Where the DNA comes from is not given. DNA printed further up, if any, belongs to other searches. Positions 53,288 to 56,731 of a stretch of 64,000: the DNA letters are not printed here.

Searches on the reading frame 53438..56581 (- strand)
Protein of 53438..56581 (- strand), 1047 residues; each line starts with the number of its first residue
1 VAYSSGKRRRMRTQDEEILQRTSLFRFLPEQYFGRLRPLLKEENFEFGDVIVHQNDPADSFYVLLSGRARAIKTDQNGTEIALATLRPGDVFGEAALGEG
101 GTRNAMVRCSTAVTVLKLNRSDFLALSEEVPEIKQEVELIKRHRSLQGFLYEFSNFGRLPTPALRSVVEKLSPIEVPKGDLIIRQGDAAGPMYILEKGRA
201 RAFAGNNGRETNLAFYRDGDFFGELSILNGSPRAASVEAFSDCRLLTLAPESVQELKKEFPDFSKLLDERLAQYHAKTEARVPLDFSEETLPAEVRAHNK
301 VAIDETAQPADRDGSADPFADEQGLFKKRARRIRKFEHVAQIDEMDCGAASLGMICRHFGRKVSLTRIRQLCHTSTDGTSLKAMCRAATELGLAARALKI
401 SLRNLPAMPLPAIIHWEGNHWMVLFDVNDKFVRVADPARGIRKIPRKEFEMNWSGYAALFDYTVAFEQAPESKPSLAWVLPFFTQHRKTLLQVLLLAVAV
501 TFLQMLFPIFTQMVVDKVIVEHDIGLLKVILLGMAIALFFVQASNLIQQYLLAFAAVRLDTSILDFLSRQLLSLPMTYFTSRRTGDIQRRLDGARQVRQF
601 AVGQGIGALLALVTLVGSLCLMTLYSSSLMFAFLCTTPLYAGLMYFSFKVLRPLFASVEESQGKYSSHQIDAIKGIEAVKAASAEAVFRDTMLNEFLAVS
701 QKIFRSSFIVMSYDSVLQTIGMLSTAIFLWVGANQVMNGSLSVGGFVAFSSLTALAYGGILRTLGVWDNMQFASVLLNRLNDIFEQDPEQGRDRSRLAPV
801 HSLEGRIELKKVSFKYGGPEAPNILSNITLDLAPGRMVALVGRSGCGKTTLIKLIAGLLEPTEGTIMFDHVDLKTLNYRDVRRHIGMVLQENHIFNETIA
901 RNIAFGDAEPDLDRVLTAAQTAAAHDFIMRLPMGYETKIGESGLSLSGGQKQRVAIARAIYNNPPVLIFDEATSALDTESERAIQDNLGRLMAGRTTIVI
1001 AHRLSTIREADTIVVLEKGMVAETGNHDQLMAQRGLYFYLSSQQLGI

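Call 5: search_protein_families(library=pfam, proteins=[window:53438-56581:-])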
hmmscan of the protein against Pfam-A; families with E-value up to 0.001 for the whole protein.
window:53438-56581:- (1047 aa): 7 families
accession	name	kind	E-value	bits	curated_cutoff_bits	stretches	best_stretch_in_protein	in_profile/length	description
PF00027.35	cNMP_binding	-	1.9e-45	153.2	27.5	2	43-127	2-86/89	Cyclic nucleotide-binding domain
PF00664.28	ABC_membrane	-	1.4e-39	136.9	28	1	493-755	4-269/274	ABC transporter transmembrane region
PF00005.33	ABC_tran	-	5e-37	128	25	1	825-974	1-137/137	ABC transporter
PF03412.21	Peptidase_C39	-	6.3e-36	123.6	22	1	336-461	2-129/133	Peptidase C39 family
PF02463.25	SMC_N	-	1.8e-07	31.3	40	1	911-1016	135-211/220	RecF/RecN/SMC N terminal domain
PF00004.35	AAA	-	9.1e-05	23.4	21.2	0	839-1001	2-108/131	ATPase family associated with various cellular activities (AAA)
PF13401.12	AAA_22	-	0.00047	20.9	27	0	836-909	6-65/130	AAA domain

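Call 6: search_protein_families(library=ncbifam, proteins=[window:53438-56581:-], max_evalue=1)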
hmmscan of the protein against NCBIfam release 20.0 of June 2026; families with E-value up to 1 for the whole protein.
window:53438-56581:- (1047 aa): 206 families (the best 25 are shown)
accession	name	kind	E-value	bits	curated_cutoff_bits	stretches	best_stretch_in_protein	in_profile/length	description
TIGR03796.1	NHLM_micro_ABC1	equivalog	1.4e-162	542.5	853.3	1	338-1040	4-708/710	NHLP family bacteriocin export ABC transporter peptidase/permease/ATPase subunit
TIGR01846.1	type_I_sec_HlyB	subfamily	1.2e-158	529.6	725.55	1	352-1045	5-693/694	type I secretion system permease/ATPase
TIGR01193.1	bacteriocin_ABC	subfamily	1.5e-129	433.6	523.85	1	341-1040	1-705/708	peptide cleavage/export ABC transporter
TIGR03375.1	type_I_sec_LssB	subfamily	1.3e-121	407.2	693.1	1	350-1033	5-691/696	type I secretion system permease/ATPase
TIGR03797.1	NHLM_micro_ABC2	equivalog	1.3e-117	394.1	709.4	1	422-1045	74-686/686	NHLP bacteriocin export ABC transporter permease/ATPase subunit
TIGR02204.1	MsbA_rel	hypoth_equivalog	3.1e-114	382.7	780.4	1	475-1044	5-575/576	ABC transporter, permease/ATP-binding protein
TIGR02203.1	MsbA_lipidA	equivalog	5.6e-112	375.1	602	1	488-1044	14-569/572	lipid A export permease/ATP-binding protein MsbA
NF052233.1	CphA_assoc_ABC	equivalog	1.1e-105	354.7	880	1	468-1044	164-743/766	cyanophycin metabolism-associated ABC transporter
TIGR00958.1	3a01208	subfamily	2e-105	353.6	874.6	1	467-1039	140-709/711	antigen peptide transporter 2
NF045513.1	HepA_fam_ABC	equivalog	2.4e-98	330.2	725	1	529-1037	100-602/610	heterocyst formation ABC transporter subunit HepA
NF010178.0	PRK13657.1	equivalog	2.2e-94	317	733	1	479-1041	10-567/588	glucan ABC transporter ATP-binding protein/ permease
NF008381.0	PRK11176.1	equivalog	1.3e-93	314.4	867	1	511-1046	48-581/582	lipid A ABC transporter ATP-binding protein/permease MsbA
TIGR01842.1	type_I_sec_PrtD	subfamily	7.3e-79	265.7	510.15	1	484-1032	2-542/544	type I secretion system permease/ATPase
TIGR01192.1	chvA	subfamily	6.5e-74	249.6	585.4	1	478-1039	9-565/585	glucan export ABC transporter ATP-binding protein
NF008055.0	PRK10789.1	equivalog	5.7e-73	246.3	845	1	482-1039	10-566/590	SmdA family multidrug ABC transporter permease/ATP-binding protein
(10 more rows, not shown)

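Call 19: search_solved_structures(query=window:53438-56581:-, show_alignments=2)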
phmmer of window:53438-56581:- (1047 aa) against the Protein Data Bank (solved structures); distinct sequences matched with E-value up to 0.001: 774 (the best 60 are shown).
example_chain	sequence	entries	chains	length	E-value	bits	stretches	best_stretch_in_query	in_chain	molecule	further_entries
7niu_A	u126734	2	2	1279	7.3e-141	474.4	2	516-1046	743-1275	Isoform 2 of Phosphatidylcholine translocator ABCB4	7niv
8gmg_A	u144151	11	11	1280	7.8e-141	474.3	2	723-1044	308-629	ATP-dependent translocase ABCB1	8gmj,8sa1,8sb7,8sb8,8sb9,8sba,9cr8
6qex_A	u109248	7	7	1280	1.1e-140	473.8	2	723-1044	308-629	Multidrug resistance protein 1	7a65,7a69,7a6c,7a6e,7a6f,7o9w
8y6h_A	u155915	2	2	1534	1.7e-140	473.2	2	723-1044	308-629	ATP-dependent translocase ABCB1,mNeonGreen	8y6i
8sa0_A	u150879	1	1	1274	2.7e-140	472.5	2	723-1044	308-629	ATP-dependent translocase ABCB1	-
6s7p_A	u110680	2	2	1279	5.1e-140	471.6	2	516-1046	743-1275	Phosphatidylcholine translocator ABCB4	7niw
6c0v_A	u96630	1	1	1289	5.6e-140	471.5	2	723-1044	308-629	Multidrug resistance protein 1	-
6qee_A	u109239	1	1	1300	1.1e-139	470.6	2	570-1043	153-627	ABCB1HM-EQ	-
6ujp_A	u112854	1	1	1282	2.9e-139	469.1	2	570-1043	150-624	ATP-dependent translocase ABCB1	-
6ujw_A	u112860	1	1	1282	3e-139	469.1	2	570-1043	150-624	ATP-dependent translocase ABCB1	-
6ujr_A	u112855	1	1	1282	3.2e-139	469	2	570-1043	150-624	ATP-dependent translocase ABCB1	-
6q81_A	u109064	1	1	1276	3.5e-139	468.8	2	570-1043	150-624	P-glycoprotein (ABCB1)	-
4m2s_A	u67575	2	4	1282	3.6e-139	468.8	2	570-1043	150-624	Multidrug resistance protein 1A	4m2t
5kpi_A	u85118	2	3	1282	3.6e-139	468.8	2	570-1043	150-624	Multidrug resistance protein 1A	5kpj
4q9h_A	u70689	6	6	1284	3.6e-139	468.8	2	570-1043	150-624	Multidrug resistance protein 1A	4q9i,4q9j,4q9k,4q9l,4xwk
8jvh_A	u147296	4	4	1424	1.3e-83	284.9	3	863-1037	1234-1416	Multidrug resistance protein 1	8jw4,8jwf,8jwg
9ws4_A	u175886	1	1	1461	1.5e-83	284.7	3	863-1037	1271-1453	Multidrug resistance protein 1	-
8jwi_A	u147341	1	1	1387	9.4e-83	282.1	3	863-1037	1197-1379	Multidrug resistance protein 1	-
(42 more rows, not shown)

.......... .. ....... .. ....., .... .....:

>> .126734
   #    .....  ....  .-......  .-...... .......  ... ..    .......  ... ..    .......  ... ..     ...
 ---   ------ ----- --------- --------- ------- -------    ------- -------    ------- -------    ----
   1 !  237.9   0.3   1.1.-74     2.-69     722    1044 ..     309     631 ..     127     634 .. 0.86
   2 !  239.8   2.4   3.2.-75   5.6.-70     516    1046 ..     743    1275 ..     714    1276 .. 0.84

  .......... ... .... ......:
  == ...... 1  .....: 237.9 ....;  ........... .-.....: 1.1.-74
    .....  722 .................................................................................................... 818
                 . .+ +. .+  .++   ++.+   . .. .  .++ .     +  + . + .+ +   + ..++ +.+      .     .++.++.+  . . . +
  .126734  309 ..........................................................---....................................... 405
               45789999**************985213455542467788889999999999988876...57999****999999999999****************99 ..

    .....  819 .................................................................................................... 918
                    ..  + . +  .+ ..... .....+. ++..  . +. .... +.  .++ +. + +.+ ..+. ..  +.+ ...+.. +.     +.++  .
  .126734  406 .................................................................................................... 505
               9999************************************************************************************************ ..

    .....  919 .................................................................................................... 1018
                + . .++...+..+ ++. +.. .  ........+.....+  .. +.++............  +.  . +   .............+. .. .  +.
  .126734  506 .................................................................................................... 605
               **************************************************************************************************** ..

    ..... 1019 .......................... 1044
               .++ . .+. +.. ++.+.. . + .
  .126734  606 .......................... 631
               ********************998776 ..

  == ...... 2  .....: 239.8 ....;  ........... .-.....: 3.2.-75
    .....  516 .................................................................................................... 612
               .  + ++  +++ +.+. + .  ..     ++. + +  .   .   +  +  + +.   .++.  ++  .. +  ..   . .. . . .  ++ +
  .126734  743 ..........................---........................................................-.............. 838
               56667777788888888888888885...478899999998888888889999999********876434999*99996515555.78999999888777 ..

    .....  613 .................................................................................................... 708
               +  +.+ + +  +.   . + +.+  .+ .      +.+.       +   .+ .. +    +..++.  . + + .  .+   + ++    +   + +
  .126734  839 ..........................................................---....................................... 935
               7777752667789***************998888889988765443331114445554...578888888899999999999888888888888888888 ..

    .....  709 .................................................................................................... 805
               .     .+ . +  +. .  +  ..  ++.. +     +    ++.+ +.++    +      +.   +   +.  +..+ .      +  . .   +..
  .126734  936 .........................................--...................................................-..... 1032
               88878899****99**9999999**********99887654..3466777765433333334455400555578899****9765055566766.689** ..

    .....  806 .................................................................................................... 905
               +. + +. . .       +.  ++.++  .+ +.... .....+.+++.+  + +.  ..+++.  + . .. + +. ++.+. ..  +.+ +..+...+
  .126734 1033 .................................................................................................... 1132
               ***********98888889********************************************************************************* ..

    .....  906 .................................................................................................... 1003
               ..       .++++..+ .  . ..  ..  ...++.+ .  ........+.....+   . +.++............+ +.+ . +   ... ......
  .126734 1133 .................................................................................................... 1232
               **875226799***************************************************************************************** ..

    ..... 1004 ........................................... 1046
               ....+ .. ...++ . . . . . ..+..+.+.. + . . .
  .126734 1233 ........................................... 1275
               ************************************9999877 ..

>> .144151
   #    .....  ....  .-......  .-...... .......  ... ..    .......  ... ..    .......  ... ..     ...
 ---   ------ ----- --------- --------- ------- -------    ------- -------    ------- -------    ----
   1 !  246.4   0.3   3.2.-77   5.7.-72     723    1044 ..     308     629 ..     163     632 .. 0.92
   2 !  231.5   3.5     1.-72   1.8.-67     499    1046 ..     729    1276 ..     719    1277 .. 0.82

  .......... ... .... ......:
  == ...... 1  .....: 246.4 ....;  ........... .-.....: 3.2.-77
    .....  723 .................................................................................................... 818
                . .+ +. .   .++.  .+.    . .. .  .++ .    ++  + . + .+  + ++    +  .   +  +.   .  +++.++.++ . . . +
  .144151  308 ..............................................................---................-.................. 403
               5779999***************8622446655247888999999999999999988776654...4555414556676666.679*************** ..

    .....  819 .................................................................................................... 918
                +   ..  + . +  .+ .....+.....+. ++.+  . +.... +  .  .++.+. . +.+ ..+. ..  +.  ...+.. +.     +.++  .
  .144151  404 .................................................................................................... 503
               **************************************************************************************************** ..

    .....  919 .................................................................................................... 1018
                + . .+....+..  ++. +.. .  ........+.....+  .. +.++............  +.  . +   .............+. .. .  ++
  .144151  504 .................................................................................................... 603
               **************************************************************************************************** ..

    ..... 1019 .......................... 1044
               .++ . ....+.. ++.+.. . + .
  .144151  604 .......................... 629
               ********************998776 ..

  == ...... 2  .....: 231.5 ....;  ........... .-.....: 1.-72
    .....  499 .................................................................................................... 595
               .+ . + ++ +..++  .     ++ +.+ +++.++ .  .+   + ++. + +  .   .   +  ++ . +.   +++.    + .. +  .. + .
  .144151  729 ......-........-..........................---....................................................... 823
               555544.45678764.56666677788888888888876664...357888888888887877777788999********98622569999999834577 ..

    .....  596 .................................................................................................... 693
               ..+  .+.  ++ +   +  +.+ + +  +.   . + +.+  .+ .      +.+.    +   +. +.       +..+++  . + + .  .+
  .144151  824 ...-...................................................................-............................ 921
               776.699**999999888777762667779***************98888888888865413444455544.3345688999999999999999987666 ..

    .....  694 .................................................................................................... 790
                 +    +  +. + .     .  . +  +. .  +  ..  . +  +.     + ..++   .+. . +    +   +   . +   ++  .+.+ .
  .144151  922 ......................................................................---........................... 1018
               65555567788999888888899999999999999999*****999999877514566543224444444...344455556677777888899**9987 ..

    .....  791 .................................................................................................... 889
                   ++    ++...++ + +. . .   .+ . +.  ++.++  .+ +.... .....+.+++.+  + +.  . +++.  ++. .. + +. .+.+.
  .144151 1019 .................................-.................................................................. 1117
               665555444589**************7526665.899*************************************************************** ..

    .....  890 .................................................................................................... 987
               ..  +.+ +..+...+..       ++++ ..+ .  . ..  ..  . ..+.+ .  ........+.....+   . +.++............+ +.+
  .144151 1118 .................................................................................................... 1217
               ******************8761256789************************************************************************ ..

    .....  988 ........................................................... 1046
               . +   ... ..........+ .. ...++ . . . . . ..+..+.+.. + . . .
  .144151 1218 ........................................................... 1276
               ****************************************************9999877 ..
